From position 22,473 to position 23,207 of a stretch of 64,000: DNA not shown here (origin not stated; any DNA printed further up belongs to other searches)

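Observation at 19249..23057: Unusual operon: HEPN-like / rhomboid protease / CrtI-family FAD oxidoreductase / sigma-54 activator, facing a membrane HEAT-repeat protein and a CPBP protease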

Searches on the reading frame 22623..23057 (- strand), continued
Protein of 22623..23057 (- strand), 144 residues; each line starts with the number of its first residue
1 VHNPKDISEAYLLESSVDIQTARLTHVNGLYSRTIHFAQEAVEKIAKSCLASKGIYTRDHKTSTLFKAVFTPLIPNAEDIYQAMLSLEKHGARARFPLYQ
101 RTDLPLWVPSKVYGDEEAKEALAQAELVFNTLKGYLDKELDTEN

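Call 21: find_related_loci(query=A1, collection=genome_contigs, flank=10000)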
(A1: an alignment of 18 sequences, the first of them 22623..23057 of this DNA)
Query A1 (144 aa) in genome_contigs; peptide patterns used: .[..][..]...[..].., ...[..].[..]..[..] (x = any residue, [..] = any of these).
73 stretches matched a pattern; 34 encode a relative of the query (tblastn E <= 1e-3); 34 distinct loci.
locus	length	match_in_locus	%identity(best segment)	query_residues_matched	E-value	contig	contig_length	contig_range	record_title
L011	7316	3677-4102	82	1-142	7e-80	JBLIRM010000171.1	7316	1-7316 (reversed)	MAG: bacterium isolate MG2_202303_bin_300 MG2_202303_bin_300_scaffold_171, whole genome shotgun sequence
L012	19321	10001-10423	81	1-141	2e-77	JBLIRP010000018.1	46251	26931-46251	MAG: bacterium isolate MF1_202303_bin_233 MF1_202303_bin_233_scaffold_18, whole genome shotgun sequence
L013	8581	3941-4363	79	1-141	1e-76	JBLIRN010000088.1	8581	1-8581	MAG: bacterium isolate MG2_202303_bin_136 MG2_202303_bin_136_scaffold_88, whole genome shotgun sequence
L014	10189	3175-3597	78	1-141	2e-75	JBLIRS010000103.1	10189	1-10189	MAG: bacterium isolate MF1_201704_bin_296 MF1_201704_bin_296_scaffold_103, whole genome shotgun sequence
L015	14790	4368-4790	78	1-141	2e-75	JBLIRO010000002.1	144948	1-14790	MAG: bacterium isolate MG1_202111_bin_529 MG1_202111_bin_529_scaffold_2, whole genome shotgun sequence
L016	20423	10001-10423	74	1-141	5e-73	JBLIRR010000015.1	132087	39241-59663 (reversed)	MAG: bacterium isolate MF1_201910_bin_226 MF1_201910_bin_226_scaffold_15, whole genome shotgun sequence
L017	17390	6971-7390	70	1-140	6e-67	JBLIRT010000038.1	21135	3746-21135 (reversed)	MAG: bacterium isolate MF1_201704_bin_1079 MF1_201704_bin_1079_scaffold_38, whole genome shotgun sequence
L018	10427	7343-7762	69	1-140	8e-66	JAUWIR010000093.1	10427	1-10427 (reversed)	MAG: Pseudomonadota bacterium isolate CSMAG_2299 CSMAG_2299_k127_859736_length_10427_cov_55.0901, whole genome shotgun s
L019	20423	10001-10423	69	1-141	5e-65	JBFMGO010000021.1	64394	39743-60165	MAG: bacterium isolate MAG299 MAG299_21, whole genome shotgun sequence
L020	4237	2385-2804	70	1-140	1e-64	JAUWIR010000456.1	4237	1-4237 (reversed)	MAG: Pseudomonadota bacterium isolate CSMAG_2299 CSMAG_2299_k127_4407193_length_4237_cov_30.9526, whole genome shotgun s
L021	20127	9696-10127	68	1-144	1e-64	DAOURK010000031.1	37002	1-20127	MAG TPA_asm: Pseudomonadota bacterium isolate CSMAG_150 CSMAG_150_k141_48589_length_37002_cov_1408.5110, whole genome sh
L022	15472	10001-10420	69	1-140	4e-64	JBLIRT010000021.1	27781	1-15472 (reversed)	MAG: bacterium isolate MF1_201704_bin_1079 MF1_201704_bin_1079_scaffold_21, whole genome shotgun sequence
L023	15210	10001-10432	66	1-144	1e-63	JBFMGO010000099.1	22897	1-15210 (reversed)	MAG: bacterium isolate MAG299 MAG299_99, whole genome shotgun sequence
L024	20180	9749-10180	66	1-144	3e-63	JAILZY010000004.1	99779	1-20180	MAG: bacterium isolate HOT.CON.50 NODE_180_length_99779_cov_20.429811, whole genome shotgun sequence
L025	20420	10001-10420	65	1-140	5e-62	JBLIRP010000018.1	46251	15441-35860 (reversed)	MAG: bacterium isolate MF1_202303_bin_233 MF1_202303_bin_233_scaffold_18, whole genome shotgun sequence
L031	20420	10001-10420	54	1-140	5e-50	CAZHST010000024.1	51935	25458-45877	MAG TPA_asm: uncultured bacterium isolate binchicken_co30_163 genome assembly, contig: NODE_651_length_51935_cov_17.7461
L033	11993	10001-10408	54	1-136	2e-48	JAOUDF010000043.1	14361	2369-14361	MAG: Nitrospirota bacterium isolate 4_1_Jan_SF_Bin16 4_1_Jan_SF_Bin16_scaffold_1550_c1, whole genome shotgun sequence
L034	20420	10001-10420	51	1-140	2e-46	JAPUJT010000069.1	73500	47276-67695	MAG: Planctomycetota bacterium isolate KW1-S15_114 KW1-S15_114_cg69, whole genome shotgun sequence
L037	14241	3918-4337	47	1-140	2e-42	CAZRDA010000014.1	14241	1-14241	MAG TPA_asm: uncultured bacterium isolate binchicken_co292_9 genome assembly, contig: NODE_522_length_14241_cov_6.124277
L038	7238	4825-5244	49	1-140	1e-42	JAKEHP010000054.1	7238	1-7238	MAG: Candidatus Methylomirabilota bacterium isolate PMV_7_maxbin.006 PMV_7_maxbin.006.k101_53054, whole genome shotgun s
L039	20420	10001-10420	46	1-140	4e-42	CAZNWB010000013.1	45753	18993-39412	MAG TPA_asm: uncultured bacterium isolate SRP119689_co1_259 genome assembly, contig: NODE_905_length_45753_cov_7.742418,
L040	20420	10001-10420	47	1-140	5e-42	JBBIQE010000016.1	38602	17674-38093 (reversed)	MAG: Candidatus Methylomirabilis sp. isolate BQS170218_bin_319 NODE_788_length_38602_cov_2.2137, whole genome shotgun se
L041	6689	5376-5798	46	1-141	4e-41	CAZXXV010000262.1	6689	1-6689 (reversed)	MAG TPA_asm: uncultured bacterium isolate binchicken_co376_252 genome assembly, contig: NODE_15217_length_6689_cov_7.687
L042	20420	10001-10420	46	1-140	5e-40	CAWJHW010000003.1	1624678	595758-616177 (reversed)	MAG: uncultured candidate division NC10 bacterium isolate MFD03726.bin.1.177 genome assembly, contig: contig_18817, whol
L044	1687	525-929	37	1-136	2e-29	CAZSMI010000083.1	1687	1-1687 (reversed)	MAG TPA_asm: Candidatus Woesearchaeota archaeon isolate binchicken_co387_677 genome assembly, contig: NODE_104348_length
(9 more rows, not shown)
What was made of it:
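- Tried and rejected: NCBI titles label two relatives Pseudomonadota, which I treat as unreliable (call 21).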

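Call 25: search_protein_families(library=pfam, proteins=[L031:10475-11932:+, L031:8976-9980:+, L034:10429-10944:+, L034:10954-12648:+, L034:8368-10302:+, L041:5831-6601:+, L044:101-532:+, L022:10419-10823:+, L022:10810-13170:+, L003:10419-11633:+], max_evalue=0.001)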
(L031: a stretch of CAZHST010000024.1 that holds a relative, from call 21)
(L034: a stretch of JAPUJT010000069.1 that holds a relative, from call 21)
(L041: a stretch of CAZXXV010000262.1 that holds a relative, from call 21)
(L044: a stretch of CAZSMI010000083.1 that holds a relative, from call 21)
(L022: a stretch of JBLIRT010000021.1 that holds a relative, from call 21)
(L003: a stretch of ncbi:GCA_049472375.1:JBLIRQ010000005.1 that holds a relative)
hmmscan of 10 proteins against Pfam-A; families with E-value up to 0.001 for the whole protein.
L031:10475-11932:+ (485 aa): 1 family
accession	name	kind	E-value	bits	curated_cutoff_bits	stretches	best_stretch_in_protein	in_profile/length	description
PF00171.27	Aldedh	-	5.3e-178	592.7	23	1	13-479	1-461/461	Aldehyde dehydrogenase family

L031:8976-9980:+ (334 aa): 1 family
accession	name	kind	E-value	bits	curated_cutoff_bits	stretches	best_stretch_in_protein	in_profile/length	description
PF01136.24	Peptidase_U32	-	3.7e-38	131.6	22.4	1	84-308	3-220/233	Peptidase family U32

L034:10429-10944:+ (171 aa): 0 families

L034:10954-12648:+ (564 aa): 1 family
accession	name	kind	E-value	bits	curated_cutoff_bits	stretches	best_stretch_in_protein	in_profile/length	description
PF00999.27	Na_H_Exchanger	-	1.1e-53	182.8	26.2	1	50-436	7-369/375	Sodium/hydrogen exchanger, transmembrane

L034:8368-10302:+ (644 aa): 0 families

L041:5831-6601:+ (256 aa): 2 families
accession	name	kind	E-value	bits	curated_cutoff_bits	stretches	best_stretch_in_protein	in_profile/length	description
PF00072.30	Response_reg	-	2.9e-23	82.6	30.2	1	12-123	1-110/111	Response regulator receiver domain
PF00512.31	HisKA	-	4.9e-12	46.2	26.9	1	173-226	9-60/66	His Kinase A (phospho-acceptor) domain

L044:101-532:+ (143 aa): 2 families
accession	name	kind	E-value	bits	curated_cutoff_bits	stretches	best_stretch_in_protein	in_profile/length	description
PF18765.7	Polbeta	-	1.2e-10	41.9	26.9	1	11-84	3-70/93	Polymerase beta, Nucleotidyltransferase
PF01909.29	NTP_transf_2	-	7.5e-09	36.3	21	1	8-85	1-76/93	Nucleotidyltransferase domain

L022:10419-10823:+ (134 aa): 1 family
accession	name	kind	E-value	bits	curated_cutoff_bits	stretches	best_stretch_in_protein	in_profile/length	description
PF00072.30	Response_reg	-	8.8e-28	97.1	30.2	1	17-126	1-110/111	Response regulator receiver domain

L022:10810-13170:+ (786 aa): 3 families
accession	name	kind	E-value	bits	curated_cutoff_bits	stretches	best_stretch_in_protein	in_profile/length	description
PF00912.28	Transgly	-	1e-65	220.9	27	1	60-232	5-178/178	Transglycosylase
PF00905.27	Transpeptidase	-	3.2e-34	118.9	22.1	1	425-663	1-267/299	Penicillin binding protein transpeptidase domain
PF00575.29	S1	-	0.00054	20.7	22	0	345-401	4-61/74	S1 RNA binding domain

L003:10419-11633:+ (404 aa): 1 family
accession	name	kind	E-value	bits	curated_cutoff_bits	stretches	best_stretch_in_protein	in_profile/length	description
PF08239.17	SH3_3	-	5e-17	62.3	27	2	104-149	2-48/54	Bacterial SH3 domain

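Call 27: search_protein_families(library=pfam, proteins=[L039:10453-11223:+, L040:10454-11218:+, L042:10457-11227:+, L042:8878-9936:+, L042:7782-8888:+, L037:4629-4949:+, L038:5459-5839:+, L033:11177-11941:-, L034:8276-9925:+, L037:5126-6040:+], max_evalue=0.001)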
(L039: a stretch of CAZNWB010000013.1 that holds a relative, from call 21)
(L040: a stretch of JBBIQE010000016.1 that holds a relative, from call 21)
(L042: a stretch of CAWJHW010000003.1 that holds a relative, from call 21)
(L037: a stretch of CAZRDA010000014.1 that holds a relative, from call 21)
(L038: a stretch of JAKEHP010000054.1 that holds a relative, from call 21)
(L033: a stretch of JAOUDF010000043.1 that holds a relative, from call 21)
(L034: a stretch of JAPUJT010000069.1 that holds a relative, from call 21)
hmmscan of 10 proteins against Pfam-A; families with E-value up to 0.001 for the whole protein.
L039:10453-11223:+ (256 aa): 2 families
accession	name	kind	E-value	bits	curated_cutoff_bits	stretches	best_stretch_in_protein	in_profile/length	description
PF00072.30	Response_reg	-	1.4e-23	83.6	30.2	1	12-123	1-110/111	Response regulator receiver domain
PF00512.31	HisKA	-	2e-10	41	26.9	1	173-223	9-57/66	His Kinase A (phospho-acceptor) domain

L040:10454-11218:+ (254 aa): 2 families
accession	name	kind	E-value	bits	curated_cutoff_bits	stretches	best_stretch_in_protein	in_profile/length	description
PF00072.30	Response_reg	-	5.2e-23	81.8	30.2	1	12-124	1-111/111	Response regulator receiver domain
PF00512.31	HisKA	-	5.1e-11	42.9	26.9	1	172-226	8-60/66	His Kinase A (phospho-acceptor) domain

L042:10457-11227:+ (256 aa): 2 families
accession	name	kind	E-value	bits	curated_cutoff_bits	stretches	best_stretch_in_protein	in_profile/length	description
PF00072.30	Response_reg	-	2.9e-24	85.8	30.2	1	12-123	1-110/111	Response regulator receiver domain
PF00512.31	HisKA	-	1e-11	45.2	26.9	1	173-223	9-57/66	His Kinase A (phospho-acceptor) domain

L042:8878-9936:+ (352 aa): 2 families
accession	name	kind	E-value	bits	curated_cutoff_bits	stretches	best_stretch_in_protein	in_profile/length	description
PF00586.29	AIRS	-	9.1e-24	84.5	24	1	45-152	1-112/112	AIR synthase related protein, N-terminal domain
PF02769.27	AIRS_C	-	1.9e-19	70.8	23.1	1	164-319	1-148/156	AIR synthase related protein, C-terminal domain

L042:7782-8888:+ (368 aa): 1 family
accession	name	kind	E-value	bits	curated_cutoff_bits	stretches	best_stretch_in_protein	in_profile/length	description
PF02163.28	Peptidase_M50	-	6.2e-22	78.5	27.2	1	133-304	2-217/221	Peptidase family M50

L037:4629-4949:+ (106 aa): 0 families

L038:5459-5839:+ (126 aa): 0 families

L033:11177-11941:- (254 aa): 2 families
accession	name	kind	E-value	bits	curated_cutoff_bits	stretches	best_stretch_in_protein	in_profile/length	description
PF00149.33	Metallophos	-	2.1e-12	48.4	21.5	1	32-195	2-190/191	Calcineurin-like phosphoesterase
PF12850.12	Metallophos_2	-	0.00022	21.7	27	0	32-198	2-121/154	Calcineurin-like phosphoesterase superfamily domain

L034:8276-9925:+ (549 aa): 4 families
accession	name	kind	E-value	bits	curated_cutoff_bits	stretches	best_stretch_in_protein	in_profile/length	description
PF12679.13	ABC2_membrane_2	-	5.1e-15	55.9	27.2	2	337-482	75-215/283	ABC-2 family transporter protein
PF12730.13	ABC2_membrane_4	-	1.5e-08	35.3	27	1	21-176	13-172/179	ABC-2 family transporter protein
PF13346.12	ABC2_membrane_5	-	3e-07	30.6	25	1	68-217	37-192/205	ABC-2 family transporter protein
PF12698.13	ABC2_membrane_3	-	4.7e-07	29.7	31.6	1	71-194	173-293/347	ABC-2 family transporter protein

L037:5126-6040:+ (304 aa): 2 families
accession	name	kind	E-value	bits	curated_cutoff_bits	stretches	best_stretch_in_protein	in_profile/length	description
PF01887.21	SAM_HAT_N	-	4.7e-54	182.6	26.3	1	46-191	1-145/145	SAM hydroxide adenosyltransferase N-terminal domain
PF20257.3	SAM_HAT_C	-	2e-20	73.4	25.5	1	215-297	1-83/84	SAM hydroxide adenosyltransferase C-terminal domain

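Call 28: search_solved_structures(query=A1, max_evalue=1, show_alignments=2)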
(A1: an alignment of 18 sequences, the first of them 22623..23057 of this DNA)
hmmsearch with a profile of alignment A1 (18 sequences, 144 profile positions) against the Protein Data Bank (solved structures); distinct sequences matched with E-value up to 1: 8.
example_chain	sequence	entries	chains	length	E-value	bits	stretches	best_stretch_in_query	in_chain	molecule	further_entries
1wol_A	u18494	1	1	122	8.7e-05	25.9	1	9-67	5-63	122aa long conserved hypothetical protein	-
1o3u_A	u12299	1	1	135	0.055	16.8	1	16-130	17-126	conserved hypothetical protein TM0613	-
1ufb_A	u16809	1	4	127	0.14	15.5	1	29-129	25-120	TT1696 protein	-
5whh_A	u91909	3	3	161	0.38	14.1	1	34-76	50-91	Bcl-2-related protein A1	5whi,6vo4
2vm6_A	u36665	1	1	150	0.43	13.9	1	34-76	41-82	BCL-2-RELATED PROTEIN A1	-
5uuk_A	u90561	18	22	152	0.44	13.9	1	34-76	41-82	Bcl-2-related protein A1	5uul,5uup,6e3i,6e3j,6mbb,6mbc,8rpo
3i1h_A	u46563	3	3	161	0.46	13.8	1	34-76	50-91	Protein BFL-1 | Bcl-2-related protein A1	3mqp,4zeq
6rjp_A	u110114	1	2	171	0.53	13.6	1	34-76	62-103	Bcl-2-related protein A1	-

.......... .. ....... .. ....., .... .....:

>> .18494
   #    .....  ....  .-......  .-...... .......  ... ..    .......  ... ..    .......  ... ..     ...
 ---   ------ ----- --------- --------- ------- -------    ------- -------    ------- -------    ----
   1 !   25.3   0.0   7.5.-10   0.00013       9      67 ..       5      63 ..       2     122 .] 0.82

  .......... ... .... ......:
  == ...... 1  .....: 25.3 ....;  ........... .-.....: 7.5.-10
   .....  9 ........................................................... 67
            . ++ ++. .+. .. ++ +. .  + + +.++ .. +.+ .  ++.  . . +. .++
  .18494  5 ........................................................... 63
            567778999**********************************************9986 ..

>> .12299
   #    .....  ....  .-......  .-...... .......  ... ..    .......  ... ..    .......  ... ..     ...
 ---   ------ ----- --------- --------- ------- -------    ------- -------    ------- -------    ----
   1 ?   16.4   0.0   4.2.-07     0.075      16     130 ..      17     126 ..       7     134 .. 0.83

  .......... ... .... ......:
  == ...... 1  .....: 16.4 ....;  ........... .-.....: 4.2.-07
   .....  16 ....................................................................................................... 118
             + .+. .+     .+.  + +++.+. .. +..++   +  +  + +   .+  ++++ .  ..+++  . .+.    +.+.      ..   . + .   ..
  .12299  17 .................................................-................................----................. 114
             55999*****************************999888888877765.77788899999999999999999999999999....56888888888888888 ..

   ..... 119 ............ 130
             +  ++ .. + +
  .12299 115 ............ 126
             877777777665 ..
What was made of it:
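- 22623..23057 (-): Stand-alone HEPN-T (PF05168) protein of 144 aa with no MNT partner; the most conserved gene of the cluster. A profile search of PDB sequences finds 1wol, 1o3u and 1ufb (call 28).
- On HEPN domain (PF05168, HEPN-T clade): A family profile hits the PDB HEPN proteins 1wol, 1o3u and 1ufb (call 28).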

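Call 34: predict_structure(alignment_id=A1)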
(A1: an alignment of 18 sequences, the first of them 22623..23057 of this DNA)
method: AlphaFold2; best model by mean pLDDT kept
length: 144 residues; sequences in the alignment: 18
mean_pLDDT: 86.5   pTM: 0.81
mean pLDDT of the five models: 86.5, 84.0, 82.3, 82.1, 81.9
residues with pLDDT >= 90: 87; 70-90: 34; 50-70: 22; < 50: 1
segments of 3 or more residues with pLDDT < 50: none
pLDDT, mean of each block of 10 residues (from residue 1): 89 98 95 92 95 88 88 91 88 56 67 86 97 92 63
secondary structure, 60 per line:
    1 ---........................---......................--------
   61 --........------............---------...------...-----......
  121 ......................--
elements in order: H4-27 H31-52 H63-70 H77-88 E98-100 E107-109 H115-142
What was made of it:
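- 22623..23057 (-): The AF2 model has pLDDT 86.5 (call 34).
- On HEPN domain (PF05168, HEPN-T clade): The AF2 model has pLDDT 86.5 and pTM 0.81 (call 34).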
